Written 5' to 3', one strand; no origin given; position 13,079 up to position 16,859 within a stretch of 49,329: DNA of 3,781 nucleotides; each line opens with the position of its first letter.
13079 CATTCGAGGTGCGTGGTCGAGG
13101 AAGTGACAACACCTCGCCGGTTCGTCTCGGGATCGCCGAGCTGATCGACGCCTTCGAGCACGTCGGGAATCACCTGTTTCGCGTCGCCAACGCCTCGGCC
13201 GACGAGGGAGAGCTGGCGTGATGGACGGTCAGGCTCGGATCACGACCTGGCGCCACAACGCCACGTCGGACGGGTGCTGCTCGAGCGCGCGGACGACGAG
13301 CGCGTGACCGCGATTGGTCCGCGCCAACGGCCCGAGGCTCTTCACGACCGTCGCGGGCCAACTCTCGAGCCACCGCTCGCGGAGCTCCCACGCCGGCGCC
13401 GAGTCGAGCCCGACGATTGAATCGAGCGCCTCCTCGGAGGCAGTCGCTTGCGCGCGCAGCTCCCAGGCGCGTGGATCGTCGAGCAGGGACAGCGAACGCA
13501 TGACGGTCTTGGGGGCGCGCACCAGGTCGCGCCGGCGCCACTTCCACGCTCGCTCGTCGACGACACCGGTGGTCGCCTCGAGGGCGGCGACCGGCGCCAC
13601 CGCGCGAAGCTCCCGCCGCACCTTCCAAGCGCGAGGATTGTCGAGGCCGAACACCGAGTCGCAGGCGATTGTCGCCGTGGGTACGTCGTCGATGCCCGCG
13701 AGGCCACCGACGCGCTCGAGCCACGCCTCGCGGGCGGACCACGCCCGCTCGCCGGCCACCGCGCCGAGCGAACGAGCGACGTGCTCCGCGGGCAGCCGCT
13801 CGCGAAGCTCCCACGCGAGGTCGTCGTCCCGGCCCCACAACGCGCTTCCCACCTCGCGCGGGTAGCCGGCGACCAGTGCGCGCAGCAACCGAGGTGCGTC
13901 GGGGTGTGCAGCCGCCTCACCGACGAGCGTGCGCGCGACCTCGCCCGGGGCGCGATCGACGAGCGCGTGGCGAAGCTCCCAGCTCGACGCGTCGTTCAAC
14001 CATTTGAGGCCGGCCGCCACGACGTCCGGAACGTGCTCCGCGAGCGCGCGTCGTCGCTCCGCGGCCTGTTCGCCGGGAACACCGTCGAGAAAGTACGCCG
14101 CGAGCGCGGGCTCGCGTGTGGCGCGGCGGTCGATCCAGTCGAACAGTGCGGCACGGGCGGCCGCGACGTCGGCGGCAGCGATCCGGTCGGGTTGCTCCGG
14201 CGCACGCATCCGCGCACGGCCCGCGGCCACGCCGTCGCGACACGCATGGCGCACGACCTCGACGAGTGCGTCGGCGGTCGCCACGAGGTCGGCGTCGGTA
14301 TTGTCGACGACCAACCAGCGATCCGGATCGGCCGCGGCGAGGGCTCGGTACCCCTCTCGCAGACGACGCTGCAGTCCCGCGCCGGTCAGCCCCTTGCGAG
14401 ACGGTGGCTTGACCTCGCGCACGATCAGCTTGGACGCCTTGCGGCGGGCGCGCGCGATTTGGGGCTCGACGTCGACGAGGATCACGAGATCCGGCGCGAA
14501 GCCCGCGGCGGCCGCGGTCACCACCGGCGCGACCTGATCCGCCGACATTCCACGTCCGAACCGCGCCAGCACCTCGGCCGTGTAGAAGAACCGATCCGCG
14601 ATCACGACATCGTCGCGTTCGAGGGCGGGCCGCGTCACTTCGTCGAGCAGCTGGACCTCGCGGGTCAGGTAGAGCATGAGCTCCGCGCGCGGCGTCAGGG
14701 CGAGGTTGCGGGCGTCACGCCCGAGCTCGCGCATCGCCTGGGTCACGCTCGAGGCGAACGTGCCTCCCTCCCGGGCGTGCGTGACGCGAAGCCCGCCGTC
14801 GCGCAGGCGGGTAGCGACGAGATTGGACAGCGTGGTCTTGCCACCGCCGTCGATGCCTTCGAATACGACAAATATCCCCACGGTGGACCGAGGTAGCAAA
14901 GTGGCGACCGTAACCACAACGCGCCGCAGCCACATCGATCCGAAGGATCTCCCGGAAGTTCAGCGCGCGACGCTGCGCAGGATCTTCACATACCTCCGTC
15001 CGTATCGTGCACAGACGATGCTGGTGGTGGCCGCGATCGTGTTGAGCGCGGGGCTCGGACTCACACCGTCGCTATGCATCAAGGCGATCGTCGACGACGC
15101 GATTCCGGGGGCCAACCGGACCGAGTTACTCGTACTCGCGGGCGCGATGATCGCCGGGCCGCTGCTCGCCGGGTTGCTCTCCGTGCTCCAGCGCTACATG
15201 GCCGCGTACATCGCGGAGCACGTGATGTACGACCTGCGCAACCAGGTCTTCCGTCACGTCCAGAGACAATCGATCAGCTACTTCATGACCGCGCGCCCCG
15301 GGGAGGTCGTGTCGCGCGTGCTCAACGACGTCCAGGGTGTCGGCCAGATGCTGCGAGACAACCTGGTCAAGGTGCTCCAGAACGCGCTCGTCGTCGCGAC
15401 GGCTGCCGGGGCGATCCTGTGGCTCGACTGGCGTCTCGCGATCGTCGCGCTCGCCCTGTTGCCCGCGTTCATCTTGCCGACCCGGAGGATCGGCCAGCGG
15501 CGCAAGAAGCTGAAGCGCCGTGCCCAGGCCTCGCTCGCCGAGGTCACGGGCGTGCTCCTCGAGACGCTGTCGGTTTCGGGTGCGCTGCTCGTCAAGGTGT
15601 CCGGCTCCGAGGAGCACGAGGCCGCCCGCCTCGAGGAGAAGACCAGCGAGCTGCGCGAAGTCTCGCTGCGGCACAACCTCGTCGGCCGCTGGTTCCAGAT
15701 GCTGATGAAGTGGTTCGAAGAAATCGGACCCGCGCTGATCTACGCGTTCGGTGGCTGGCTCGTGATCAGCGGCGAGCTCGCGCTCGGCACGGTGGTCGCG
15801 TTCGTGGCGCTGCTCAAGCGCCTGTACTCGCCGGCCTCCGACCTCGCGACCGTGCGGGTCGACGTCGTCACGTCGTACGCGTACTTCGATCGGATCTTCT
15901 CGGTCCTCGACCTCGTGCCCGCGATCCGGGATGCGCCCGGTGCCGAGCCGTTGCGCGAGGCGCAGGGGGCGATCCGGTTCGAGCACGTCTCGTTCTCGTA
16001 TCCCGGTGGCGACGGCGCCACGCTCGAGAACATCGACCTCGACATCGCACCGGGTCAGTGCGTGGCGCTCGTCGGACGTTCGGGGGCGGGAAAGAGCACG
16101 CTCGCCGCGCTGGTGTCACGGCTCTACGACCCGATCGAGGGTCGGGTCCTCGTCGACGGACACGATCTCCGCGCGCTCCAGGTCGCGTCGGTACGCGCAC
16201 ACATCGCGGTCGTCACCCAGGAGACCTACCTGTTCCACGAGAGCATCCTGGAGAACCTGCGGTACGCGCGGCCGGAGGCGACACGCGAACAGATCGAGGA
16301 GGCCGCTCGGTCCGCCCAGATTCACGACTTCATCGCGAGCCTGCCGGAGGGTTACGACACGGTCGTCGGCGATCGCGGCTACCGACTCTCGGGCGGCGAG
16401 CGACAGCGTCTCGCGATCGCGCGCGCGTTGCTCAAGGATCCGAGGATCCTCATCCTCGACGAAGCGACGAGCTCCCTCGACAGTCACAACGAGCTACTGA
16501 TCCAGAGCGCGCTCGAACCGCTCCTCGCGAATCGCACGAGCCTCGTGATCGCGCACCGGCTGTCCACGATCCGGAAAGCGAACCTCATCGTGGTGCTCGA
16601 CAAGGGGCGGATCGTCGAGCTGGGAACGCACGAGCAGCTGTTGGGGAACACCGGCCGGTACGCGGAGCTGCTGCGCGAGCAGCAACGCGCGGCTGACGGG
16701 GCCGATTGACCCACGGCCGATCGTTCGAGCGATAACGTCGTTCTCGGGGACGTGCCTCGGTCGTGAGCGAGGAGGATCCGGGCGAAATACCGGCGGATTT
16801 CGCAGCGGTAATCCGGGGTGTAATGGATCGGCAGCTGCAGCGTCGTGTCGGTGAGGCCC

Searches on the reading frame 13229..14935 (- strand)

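Call 7: search_protein_families(library=pfam, proteins=[window:13229-14935:-], max_evalue=0.01)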
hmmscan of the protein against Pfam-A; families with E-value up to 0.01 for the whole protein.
window:13229-14935:- (568 aa): 4 families
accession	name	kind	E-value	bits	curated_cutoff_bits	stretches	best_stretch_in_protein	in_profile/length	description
PF02223.23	Thymidylate_kin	-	2.9e-19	69.9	27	1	25-213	1-175/185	Thymidylate kinase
PF13521.12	AAA_28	-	0.00019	22.1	27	1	23-163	2-126/164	AAA domain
PF13401.12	AAA_22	-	0.00049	20.9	27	0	22-112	7-89/130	AAA domain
PF13207.12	AAA_17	-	0.0046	17.7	27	0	27-168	2-122/136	AAA domain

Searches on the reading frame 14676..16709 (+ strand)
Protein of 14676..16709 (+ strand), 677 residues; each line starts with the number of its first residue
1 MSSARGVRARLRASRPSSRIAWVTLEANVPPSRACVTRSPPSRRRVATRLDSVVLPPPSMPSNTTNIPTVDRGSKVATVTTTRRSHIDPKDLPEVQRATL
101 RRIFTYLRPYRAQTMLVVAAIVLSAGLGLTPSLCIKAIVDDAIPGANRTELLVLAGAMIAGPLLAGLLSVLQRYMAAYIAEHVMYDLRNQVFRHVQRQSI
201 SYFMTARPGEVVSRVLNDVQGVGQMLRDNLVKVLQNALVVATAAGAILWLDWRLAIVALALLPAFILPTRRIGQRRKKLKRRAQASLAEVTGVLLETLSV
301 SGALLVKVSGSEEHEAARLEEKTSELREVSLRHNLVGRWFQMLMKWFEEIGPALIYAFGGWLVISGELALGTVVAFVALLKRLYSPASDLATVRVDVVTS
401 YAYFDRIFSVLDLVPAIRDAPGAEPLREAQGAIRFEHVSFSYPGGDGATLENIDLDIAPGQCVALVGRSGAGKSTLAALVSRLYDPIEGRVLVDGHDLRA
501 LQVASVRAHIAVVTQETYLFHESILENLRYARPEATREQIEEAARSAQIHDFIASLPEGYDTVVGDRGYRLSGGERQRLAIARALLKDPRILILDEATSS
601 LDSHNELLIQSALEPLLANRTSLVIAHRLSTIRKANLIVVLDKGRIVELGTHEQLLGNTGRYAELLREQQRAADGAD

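Call 7: search_protein_families(library=pfam, proteins=[window:14676-16709:+], max_evalue=0.01)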
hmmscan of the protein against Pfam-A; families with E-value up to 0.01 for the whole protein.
window:14676-16709:+ (677 aa): 7 families
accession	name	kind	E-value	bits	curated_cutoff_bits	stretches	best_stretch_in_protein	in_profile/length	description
PF00664.28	ABC_membrane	-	1e-43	150.4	28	1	116-380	3-267/274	ABC transporter transmembrane region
PF00005.33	ABC_tran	-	1.1e-36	126.9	25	1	450-599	1-137/137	ABC transporter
PF02463.25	SMC_N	-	0.00021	21.2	40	1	464-639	28-209/220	RecF/RecN/SMC N terminal domain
PF13191.12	AAA_16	-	0.00062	20.7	32.6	1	461-612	25-155/167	AAA ATPase domain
PF13401.12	AAA_22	-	0.003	18.3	27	0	461-565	6-65/130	AAA domain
PF09818.15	ABC_ATPase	-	0.0049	16.4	23.2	0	545-601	133-188/283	P-loop domain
PF06414.18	Zeta_toxin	-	0.0057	16.6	22.3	0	463-505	19-63/199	Zeta toxin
